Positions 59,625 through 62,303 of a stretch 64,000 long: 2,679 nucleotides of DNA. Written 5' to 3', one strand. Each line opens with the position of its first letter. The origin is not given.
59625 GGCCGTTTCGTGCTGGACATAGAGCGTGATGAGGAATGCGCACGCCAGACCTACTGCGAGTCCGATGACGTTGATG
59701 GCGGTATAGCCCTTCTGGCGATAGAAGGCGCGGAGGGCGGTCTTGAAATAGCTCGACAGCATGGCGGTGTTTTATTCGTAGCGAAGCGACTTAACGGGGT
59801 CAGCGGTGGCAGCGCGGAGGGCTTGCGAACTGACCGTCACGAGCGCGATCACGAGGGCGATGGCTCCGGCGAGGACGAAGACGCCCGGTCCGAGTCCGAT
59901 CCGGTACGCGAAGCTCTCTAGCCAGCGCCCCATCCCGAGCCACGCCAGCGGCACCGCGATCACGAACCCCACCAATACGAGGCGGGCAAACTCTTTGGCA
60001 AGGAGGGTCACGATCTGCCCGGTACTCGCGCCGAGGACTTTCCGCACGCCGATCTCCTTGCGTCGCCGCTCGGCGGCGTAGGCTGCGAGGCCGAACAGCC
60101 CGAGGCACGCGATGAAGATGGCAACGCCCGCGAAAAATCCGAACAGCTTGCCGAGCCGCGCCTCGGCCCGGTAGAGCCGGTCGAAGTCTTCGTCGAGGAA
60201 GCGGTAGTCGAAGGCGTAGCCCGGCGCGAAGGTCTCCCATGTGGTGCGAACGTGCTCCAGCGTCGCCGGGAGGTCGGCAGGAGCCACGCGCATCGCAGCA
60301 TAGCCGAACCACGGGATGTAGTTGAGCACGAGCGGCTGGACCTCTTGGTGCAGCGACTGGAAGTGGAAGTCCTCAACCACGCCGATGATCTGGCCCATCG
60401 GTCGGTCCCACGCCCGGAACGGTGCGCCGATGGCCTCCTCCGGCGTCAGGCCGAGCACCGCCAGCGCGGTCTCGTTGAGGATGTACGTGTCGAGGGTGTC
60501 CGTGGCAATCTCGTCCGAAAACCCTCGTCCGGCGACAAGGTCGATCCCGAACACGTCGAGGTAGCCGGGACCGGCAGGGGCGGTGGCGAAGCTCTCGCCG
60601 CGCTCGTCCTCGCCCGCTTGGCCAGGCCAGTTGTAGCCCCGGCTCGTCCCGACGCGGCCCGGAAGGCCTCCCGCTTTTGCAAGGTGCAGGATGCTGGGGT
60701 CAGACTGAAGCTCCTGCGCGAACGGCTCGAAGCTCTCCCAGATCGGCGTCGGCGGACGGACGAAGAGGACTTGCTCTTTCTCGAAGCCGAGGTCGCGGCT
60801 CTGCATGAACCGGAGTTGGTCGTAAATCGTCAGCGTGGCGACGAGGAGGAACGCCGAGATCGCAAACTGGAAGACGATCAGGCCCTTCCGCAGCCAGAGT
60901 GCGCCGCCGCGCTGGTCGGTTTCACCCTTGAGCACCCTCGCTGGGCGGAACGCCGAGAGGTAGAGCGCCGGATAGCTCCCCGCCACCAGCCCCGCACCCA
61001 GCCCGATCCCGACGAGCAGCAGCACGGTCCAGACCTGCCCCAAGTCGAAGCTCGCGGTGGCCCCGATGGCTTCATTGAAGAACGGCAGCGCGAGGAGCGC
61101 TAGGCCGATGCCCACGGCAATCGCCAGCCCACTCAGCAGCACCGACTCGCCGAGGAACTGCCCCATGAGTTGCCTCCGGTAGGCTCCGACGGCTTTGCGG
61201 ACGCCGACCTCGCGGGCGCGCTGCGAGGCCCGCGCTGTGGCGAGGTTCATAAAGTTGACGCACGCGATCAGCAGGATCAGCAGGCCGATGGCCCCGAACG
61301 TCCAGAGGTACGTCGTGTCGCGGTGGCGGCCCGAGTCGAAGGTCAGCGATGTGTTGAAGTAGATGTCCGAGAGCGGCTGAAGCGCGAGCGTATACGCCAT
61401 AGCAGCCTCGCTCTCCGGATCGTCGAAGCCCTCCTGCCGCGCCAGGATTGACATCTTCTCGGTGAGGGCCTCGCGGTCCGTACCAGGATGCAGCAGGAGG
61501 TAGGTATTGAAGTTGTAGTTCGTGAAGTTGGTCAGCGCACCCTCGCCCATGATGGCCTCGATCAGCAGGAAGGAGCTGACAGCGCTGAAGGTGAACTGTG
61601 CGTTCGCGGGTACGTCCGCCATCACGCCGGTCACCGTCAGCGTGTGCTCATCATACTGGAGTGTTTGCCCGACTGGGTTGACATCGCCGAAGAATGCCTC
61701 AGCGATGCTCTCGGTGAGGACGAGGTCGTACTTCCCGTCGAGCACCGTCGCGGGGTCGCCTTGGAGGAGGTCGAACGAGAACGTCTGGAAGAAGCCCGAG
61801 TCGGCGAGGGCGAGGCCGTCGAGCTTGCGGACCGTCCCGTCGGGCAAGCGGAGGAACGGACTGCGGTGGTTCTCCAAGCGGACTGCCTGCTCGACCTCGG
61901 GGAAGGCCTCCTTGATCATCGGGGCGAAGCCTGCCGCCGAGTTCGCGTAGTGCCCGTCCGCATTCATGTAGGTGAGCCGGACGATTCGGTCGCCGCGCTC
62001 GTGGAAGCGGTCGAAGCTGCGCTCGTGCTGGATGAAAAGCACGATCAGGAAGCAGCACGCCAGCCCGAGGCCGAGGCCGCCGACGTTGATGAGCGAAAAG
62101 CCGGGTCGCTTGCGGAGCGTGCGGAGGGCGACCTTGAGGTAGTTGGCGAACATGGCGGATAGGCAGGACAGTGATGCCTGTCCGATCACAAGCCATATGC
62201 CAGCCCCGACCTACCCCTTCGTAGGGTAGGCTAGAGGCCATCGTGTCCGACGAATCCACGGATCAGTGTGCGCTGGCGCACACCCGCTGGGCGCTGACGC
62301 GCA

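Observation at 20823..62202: Five near-identical sigma54 (-24/-12) promoter 16-mers head the permease operons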

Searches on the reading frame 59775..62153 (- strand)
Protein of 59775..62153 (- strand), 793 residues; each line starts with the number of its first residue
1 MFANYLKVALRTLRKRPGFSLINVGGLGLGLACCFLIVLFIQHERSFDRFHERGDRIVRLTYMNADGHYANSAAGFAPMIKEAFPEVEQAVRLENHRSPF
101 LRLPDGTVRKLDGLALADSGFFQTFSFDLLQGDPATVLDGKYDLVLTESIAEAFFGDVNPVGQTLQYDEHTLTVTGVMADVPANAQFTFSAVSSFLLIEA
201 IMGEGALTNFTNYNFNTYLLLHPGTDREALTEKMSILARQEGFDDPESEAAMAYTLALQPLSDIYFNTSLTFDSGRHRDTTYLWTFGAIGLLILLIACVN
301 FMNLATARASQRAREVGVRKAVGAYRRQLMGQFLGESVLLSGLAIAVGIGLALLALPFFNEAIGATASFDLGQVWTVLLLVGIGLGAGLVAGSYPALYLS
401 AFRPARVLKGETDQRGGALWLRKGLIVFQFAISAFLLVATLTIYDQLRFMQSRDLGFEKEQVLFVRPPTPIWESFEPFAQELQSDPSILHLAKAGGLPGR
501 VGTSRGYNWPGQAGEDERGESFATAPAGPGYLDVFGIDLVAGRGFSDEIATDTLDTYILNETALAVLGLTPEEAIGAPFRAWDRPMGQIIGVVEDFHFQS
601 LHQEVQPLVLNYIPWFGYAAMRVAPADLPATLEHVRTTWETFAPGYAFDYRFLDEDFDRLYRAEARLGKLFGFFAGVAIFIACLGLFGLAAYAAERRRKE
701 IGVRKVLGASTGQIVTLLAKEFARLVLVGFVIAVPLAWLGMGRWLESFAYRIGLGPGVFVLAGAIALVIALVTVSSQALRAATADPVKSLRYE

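Call 12: search_protein_families(library=ncbifam, proteins=[window:59775-62153:-])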
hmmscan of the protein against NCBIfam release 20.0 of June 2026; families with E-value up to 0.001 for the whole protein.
window:59775-62153:- (793 aa): 4 families
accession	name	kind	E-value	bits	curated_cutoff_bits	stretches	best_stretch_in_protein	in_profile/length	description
TIGR03434.1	ADOP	subfamily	2e-102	343.7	622.3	1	6-793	5-803/803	ADOP family duplicated permease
NF038008.1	ABC_perm_DarB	equivalog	1.6e-20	72.7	700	1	20-465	12-455/777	darobactin export ABC transporter permease subunit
NF007826.0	PRK10535.1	equivalog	5.6e-11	41.4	966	1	240-354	477-593/648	macrolide ABC transporter ATP-binding protein/permease MacB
NF038346.1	FtsX_actino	exception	0.00049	19.6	250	0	659-779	171-293/308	permease-like cell division protein FtsX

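Call 13: search_protein_families(library=pfam, proteins=[window:59775-62153:-])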
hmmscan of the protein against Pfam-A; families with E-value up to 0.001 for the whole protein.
window:59775-62153:- (793 aa): 2 families
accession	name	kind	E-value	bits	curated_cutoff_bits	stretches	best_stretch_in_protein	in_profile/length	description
PF02687.27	FtsX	-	3.1e-28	98.7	25.5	2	288-400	2-116/120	FtsX-like permease C-terminal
PF12704.14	MacB_PCD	-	8.5e-26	92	27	1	20-234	1-204/207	MacB-like periplasmic core domain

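Call 32: find_homologous_proteins(query=window:59775-62153:-, max_evalue=1e-30)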
Query window:59775-62153:- (793 aa): 6724 proteins with E <= 1e-30 among 8000 candidates; the best 120 are listed.
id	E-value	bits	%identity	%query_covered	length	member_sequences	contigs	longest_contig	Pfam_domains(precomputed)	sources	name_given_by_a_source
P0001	0.0e+0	1775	100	100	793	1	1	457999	PF02687.28,PF12704.15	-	-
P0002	0.0e+0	1473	82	100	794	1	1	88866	PF02687.28,PF12704.15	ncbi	ncbi:MAG: ABC transporter permease [Bacteroidota bacterium]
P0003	0.0e+0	1314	75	100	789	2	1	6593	PF02687.28,PF12704.15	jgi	jgi:putative ABC transport system permease protein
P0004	0.0e+0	1312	74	100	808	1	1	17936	PF02687.28,PF12704.15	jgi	jgi:putative ABC transport system permease protein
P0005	0.0e+0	1306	75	100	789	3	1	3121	PF02687.28,PF12704.15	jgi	jgi:putative ABC transport system permease protein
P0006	0.0e+0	1305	74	100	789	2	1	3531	PF02687.28,PF12704.15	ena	-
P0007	0.0e+0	1303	74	100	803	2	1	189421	PF02687.28,PF12704.15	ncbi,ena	-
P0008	0.0e+0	1300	75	100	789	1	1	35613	PF02687.28,PF12704.15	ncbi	-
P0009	0.0e+0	1288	72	100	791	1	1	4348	PF02687.28,PF12704.15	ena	-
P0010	0.0e+0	1278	73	100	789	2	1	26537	PF02687.28,PF12704.15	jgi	jgi:putative ABC transport system permease protein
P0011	0.0e+0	1179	68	100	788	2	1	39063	PF02687.28,PF12704.15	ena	-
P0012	0.0e+0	1120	65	100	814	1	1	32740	PF02687.28,PF12704.15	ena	-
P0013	0.0e+0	1101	64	100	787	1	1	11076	PF02687.28,PF12704.15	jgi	jgi:putative ABC transport system permease protein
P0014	0.0e+0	1066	61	100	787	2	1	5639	PF02687.28,PF12704.15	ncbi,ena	-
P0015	0.0e+0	1045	61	100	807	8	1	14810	PF02687.28,PF12704.15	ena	-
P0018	0.0e+0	1026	60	100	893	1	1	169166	PF02687.28,PF12704.15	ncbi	ncbi:MAG: ABC transporter permease [Rhodothermales bacterium]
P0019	0.0e+0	1023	60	100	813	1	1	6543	PF02687.28,PF12704.15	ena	-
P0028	4.4e-270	916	58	100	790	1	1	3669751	PF02687.28,PF12704.15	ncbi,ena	-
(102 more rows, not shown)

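Call 33: find_encoding_contigs(protein=P0002, flank=10000, max_places=2)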
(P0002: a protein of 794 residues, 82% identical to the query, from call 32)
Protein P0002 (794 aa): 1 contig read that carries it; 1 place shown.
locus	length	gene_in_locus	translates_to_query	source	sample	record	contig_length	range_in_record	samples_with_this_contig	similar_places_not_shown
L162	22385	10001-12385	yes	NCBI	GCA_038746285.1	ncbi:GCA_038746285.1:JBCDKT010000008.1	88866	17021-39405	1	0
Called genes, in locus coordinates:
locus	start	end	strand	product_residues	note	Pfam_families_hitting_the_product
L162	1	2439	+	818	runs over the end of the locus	PF12704:MacB_PCD, PF02687:FtsX, PF12704:MacB_PCD, PF02687:FtsX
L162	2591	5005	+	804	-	PF12704:MacB_PCD, PF02687:FtsX, PF12704:MacB_PCD (weak), PF02687:FtsX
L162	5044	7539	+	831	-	PF12704:MacB_PCD, PF02687:FtsX, PF12704:MacB_PCD (weak), PF02687:FtsX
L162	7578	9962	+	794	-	PF12704:MacB_PCD, PF02687:FtsX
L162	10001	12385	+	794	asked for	PF12704:MacB_PCD, PF02687:FtsX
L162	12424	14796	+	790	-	PF12704:MacB_PCD, PF02687:FtsX, PF12704:MacB_PCD (weak), PF02687:FtsX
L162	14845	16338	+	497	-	PF00144:Beta-lactamase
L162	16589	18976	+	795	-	PF12704:MacB_PCD, PF02687:FtsX, PF12704:MacB_PCD, PF02687:FtsX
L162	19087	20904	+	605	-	PF00686:CBM_20 (weak), PF03572:Peptidase_S41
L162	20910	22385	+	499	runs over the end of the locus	PF00392:GntR, PF00155:Aminotran_1_2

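Call 34: find_encoding_contigs(protein=P0007, flank=10000, max_places=2)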
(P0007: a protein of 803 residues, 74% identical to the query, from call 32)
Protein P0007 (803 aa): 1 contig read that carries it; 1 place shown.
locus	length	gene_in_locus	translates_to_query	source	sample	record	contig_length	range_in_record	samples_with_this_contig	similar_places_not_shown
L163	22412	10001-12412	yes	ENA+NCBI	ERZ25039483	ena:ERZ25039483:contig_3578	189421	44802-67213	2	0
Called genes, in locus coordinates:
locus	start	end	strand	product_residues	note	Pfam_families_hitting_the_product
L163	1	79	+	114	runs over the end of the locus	PF02687:FtsX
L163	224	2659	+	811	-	PF12704:MacB_PCD, PF02687:FtsX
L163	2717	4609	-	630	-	PF24251:DUF7453, PF18962:Por_Secre_tail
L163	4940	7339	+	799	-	PF12704:MacB_PCD, PF02687:FtsX, PF12704:MacB_PCD, PF02687:FtsX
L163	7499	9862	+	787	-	PF12704:MacB_PCD, PF02687:FtsX, PF12704:MacB_PCD, PF02687:FtsX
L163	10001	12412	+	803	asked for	PF12704:MacB_PCD, PF02687:FtsX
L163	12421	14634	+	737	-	PF12704:MacB_PCD, PF02687:FtsX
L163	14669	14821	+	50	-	-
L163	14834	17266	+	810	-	PF02687:FtsX, PF12704:MacB_PCD, PF02687:FtsX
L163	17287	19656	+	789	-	PF12704:MacB_PCD, PF02687:FtsX, PF12704:MacB_PCD, PF02687:FtsX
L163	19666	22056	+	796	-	PF12704:MacB_PCD, PF02687:FtsX, PF12704:MacB_PCD, PF02687:FtsX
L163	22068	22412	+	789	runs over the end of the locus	PF12704:MacB_PCD, PF02687:FtsX, PF12704:MacB_PCD (weak), PF02687:FtsX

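Call 35: find_encoding_contigs(protein=P0018, flank=10000, max_places=2)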
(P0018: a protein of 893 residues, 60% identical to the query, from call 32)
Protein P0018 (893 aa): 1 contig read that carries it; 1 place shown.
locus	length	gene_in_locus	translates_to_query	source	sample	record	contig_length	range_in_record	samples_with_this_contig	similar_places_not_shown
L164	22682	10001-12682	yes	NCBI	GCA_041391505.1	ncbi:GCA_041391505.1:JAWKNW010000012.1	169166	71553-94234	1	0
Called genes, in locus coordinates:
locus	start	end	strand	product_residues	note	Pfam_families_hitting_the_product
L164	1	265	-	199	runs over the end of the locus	PF02687:FtsX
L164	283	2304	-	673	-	PF12704:MacB_PCD, PF02687:FtsX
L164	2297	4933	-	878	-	PF12704:MacB_PCD, PF02687:FtsX, PF12704:MacB_PCD (weak), PF02687:FtsX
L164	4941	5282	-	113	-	PF03551:PadR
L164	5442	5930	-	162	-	PF13302:Acetyltransf_3 (weak), PF00583:Acetyltransf_1, PF13673:Acetyltransf_10 (weak), PF13508:Acetyltransf_7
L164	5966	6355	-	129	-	PF00903:Glyoxalase (weak)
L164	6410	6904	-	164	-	PF08592:Anthrone_oxy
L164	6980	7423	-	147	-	PF19452:DUF5990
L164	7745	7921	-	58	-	-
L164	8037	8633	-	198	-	PF28474:DUF8412, PF13376:OmdA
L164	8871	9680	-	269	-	PF13349:DUF4097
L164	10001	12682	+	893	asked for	PF12704:MacB_PCD, PF02687:FtsX, PF12704:MacB_PCD, PF02687:FtsX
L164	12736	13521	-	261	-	-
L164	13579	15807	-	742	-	PF01926:MMR_HSR1, PF02421:FeoB_N, PF07670:Gate, PF07664:FeoB_C, PF07670:Gate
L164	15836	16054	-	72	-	PF04023:FeoA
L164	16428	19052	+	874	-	PF00270:DEAD, PF04851:ResIII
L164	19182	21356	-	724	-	-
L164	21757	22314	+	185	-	-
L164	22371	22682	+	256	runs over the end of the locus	PF00106:adh_short, PF08659:KR, PF23441:SDR, PF13561:adh_short_C2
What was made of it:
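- ADOP-like permeases in L164 are linked to PadR (call 35).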

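Call 36: find_encoding_contigs(protein=P0028, flank=10000, max_places=2)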
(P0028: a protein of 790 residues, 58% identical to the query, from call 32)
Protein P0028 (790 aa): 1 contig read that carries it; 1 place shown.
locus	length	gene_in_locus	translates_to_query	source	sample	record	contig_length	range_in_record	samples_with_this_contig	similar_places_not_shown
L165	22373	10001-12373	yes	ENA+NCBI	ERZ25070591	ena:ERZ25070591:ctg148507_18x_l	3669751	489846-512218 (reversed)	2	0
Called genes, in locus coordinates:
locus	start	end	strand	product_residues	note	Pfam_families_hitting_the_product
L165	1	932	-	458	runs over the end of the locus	PF02518:HATPase_c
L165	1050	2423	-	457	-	PF00072:Response_reg, PF00158:Sigma54_activat, PF01078:Mg_chelatase (faint), PF14532:Sigma54_activ_2, PF07728:AAA_5, PF25601:AAA_lid_14, PF02954:HTH_8, PF18024:HTH_50 (faint)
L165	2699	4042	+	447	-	PF25919:BSH_CusB (faint), PF25967:RND-MFP_C (weak)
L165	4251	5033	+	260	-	PF00005:ABC_tran, PF13304:AAA_21 (faint)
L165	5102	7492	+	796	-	PF12704:MacB_PCD, PF02687:FtsX, PF12704:MacB_PCD, PF02687:FtsX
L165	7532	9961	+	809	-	PF12704:MacB_PCD, PF02687:FtsX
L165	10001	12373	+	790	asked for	PF12704:MacB_PCD, PF02687:FtsX, PF12704:MacB_PCD (weak), PF02687:FtsX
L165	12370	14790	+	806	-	PF12704:MacB_PCD, PF02687:FtsX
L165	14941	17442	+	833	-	PF12704:MacB_PCD, PF02687:FtsX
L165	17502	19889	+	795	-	PF12704:MacB_PCD, PF02687:FtsX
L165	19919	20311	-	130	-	PF01850:PIN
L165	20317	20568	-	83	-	PF07704:PSK_trans_fac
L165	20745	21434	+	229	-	PF00005:ABC_tran, PF13304:AAA_21 (faint)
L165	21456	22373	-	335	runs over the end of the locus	PF12146:Hydrolase_4, PF00561:Abhydrolase_1, PF12697:Abhydrolase_6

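Call 45: find_encoding_contigs(protein=P0001, flank=10000, max_places=3)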
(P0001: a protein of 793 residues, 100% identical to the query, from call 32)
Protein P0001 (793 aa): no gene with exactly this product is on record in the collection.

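Call 47: find_homologous_proteins(query=L165:1053-2423:-, max_evalue=1e-40)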
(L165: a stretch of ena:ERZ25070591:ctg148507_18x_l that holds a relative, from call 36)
Query L165:1053-2423:- (457 aa): 8000 proteins with E <= 1e-40 among 8000 candidates; the best 120 are listed.
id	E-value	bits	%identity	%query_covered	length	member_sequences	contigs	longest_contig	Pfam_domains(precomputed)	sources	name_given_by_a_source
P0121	3.9e-293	990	100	100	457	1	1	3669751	PF00158.33,PF25601.2,PF02954.26,PF18024.8,PF14532.13,PF07728.21,PF00072.31,PF01078.28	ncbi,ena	-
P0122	6.0e-216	736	76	99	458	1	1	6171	PF00158.33,PF25601.2,PF02954.26,PF00004.36,PF14532.13,PF07728.21,PF00072.31,PF01078.28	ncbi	-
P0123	9.7e-216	735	76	99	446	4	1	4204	PF00158.33,PF07724.21,PF25601.2,PF02954.26,PF00004.36,PF14532.13,PF07728.21,PF00072.31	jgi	jgi:two-component system, NtrC family, response regulator HydG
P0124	9.2e-213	725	75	99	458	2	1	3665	PF00158.33,PF25601.2,PF02954.26,PF00004.36,PF14532.13,PF07728.21,PF00072.31,PF01078.28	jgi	-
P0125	1.1e-212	725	75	100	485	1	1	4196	PF00158.33,PF25601.2,PF02954.26,PF00004.36,PF14532.13,PF07728.21,PF00072.31,PF01078.28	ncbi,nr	ncbi:MAG: sigma-54 dependent transcriptional regulator [Rhodothermales bacterium]|nr:sigma-54 depend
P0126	7.6e-212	722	74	99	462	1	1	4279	PF00158.33,PF25601.2,PF02954.26,PF00004.36,PF14532.13,PF07728.21,PF00072.31,PF01078.28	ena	-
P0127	2.2e-209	714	74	100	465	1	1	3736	PF00158.33,PF25601.2,PF02954.26,PF00004.36,PF14532.13,PF07728.21,PF00072.31,PF01078.28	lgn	-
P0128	7.6e-209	712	74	99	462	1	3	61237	PF00158.33,PF25601.2,PF02954.26,PF14532.13,PF07728.21,PF00072.31,PF01078.28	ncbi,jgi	jgi:YD repeat-containing protein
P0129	6.9e-208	709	74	98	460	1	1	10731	PF00158.33,PF25601.2,PF02954.26,PF00004.36,PF14532.13,PF07728.21,PF00072.31,PF01078.28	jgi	-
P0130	5.6e-207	706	73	99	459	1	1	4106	PF00158.33,PF25601.2,PF02954.26,PF00004.36,PF14532.13,PF07728.21,PF00072.31,PF01078.28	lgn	-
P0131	1.1e-205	702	71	100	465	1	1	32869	PF00158.33,PF25601.2,PF02954.26,PF14532.13,PF00072.31,PF01078.28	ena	-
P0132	4.2e-205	700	73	99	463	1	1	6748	PF00158.33,PF25601.2,PF02954.26,PF14532.13,PF07728.21,PF00072.31,PF01078.28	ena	-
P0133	1.4e-204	698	71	99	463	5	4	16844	PF00158.33,PF25601.2,PF02954.26,PF14532.13,PF07728.21,PF00072.31,PF01078.28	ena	-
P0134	4.1e-204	697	71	100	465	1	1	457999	PF00158.33,PF25601.2,PF02954.26,PF14532.13,PF07728.21,PF00072.31,PF01078.28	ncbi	-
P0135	4.2e-204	697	72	99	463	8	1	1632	PF00158.33,PF25601.2,PF02954.26,PF14532.13,PF07728.21,PF00072.31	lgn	-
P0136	1.4e-203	695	71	99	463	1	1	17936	PF00158.33,PF25601.2,PF02954.26,PF14532.13,PF07728.21,PF00072.31,PF01078.28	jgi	jgi:two-component system response regulator HydG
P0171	8.4e-181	620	67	100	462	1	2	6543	PF00158.33,PF25601.2,PF02954.26,PF14532.13,PF07728.21,PF00072.31,PF01078.28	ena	-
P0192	1.4e-177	609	65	98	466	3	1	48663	PF00158.33,PF25601.2,PF02954.26,PF14532.13,PF07728.21,PF00072.31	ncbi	ncbi:MAG: sigma-54 dependent transcriptional regulator [Bacteroidota bacterium]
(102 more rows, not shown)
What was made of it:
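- On NtrC-family bacterial enhancer-binding protein (candidate activator P0134 / P0121): The contig length of 457,999 bp is the same as for the window's own proteins (calls 32, 47).
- Contig lengths shared between the permease hits and the regulator hits are 17936, 32740, 48663, 19440, 6543, 3669751 and 457999 (calls 32, 47).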

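Call 49: find_encoding_contigs(protein=P0134, flank=10000, max_places=2)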
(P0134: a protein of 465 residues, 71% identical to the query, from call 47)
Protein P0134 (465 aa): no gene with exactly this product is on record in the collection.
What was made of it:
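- On Sigma-54 (RpoN)-dependent promoter: The rest of the 458-kb contig could not be fetched (calls 45, 49).
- Tried and rejected: Look-ups for P0001 and P0134 found no record (calls 45, 49).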

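Call 50: find_encoding_contigs(protein=P0136, flank=10000, max_places=2)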
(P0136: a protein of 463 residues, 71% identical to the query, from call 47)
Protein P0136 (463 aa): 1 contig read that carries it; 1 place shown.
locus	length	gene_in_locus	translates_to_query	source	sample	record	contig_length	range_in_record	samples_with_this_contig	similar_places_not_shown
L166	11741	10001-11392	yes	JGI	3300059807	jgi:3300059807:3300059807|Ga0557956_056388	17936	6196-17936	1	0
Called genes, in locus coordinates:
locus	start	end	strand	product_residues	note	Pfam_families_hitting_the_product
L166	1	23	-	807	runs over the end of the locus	PF12704:MacB_PCD, PF02687:FtsX, PF12704:MacB_PCD, PF02687:FtsX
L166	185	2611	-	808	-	PF12704:MacB_PCD, PF02687:FtsX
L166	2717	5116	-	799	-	PF12704:MacB_PCD, PF02687:FtsX, PF12704:MacB_PCD (weak), PF02687:FtsX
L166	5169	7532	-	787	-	PF12704:MacB_PCD, PF02687:FtsX, PF12704:MacB_PCD, PF02687:FtsX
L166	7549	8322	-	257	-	PF02463:SMC_N (faint), PF00005:ABC_tran, PF13304:AAA_21 (faint)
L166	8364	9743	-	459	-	PF25919:BSH_CusB (faint), PF25967:RND-MFP_C, PF25989:YknX_C (weak)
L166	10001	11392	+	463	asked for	PF00072:Response_reg, PF00158:Sigma54_activat, PF01078:Mg_chelatase (faint), PF14532:Sigma54_activ_2, PF07728:AAA_5 (weak), PF25601:AAA_lid_14, PF02954:HTH_8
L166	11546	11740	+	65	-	?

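Call 51: find_encoding_contigs(protein=P0192, flank=10000, max_places=2)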
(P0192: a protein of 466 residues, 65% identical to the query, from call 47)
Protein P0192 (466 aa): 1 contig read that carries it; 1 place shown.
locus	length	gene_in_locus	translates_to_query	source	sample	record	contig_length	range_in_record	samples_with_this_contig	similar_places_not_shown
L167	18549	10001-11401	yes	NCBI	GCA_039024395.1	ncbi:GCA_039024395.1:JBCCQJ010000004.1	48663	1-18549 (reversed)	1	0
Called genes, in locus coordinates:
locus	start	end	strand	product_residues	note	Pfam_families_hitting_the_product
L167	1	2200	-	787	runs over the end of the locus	PF12704:MacB_PCD, PF02687:FtsX, PF12704:MacB_PCD (weak), PF02687:FtsX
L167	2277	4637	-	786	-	PF12704:MacB_PCD, PF02687:FtsX, PF12704:MacB_PCD (weak), PF02687:FtsX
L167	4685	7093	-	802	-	PF12704:MacB_PCD, PF02687:FtsX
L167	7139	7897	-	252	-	PF00005:ABC_tran, PF02463:SMC_N (weak), PF13304:AAA_21 (faint)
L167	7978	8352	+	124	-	PF05635:23S_rRNA_IVP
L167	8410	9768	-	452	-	PF25917:BSH_RND (weak)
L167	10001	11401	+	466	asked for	PF00072:Response_reg, PF00158:Sigma54_activat, PF14532:Sigma54_activ_2, PF07728:AAA_5 (faint), PF25601:AAA_lid_14, PF02954:HTH_8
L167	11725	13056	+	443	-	PF02518:HATPase_c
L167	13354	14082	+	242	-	PF00460:Flg_bb_rod (weak), PF22692:LlgE_F_G_D1, PF06429:Flg_bbr_C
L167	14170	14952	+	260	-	PF00460:Flg_bb_rod, PF22692:LlgE_F_G_D1, PF06429:Flg_bbr_C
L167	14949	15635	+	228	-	PF13144:ChapFlgA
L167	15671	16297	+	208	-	PF02107:FlgH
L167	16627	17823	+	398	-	PF02119:FlgI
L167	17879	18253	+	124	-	PF10135:Rod-binding (faint)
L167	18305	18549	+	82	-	?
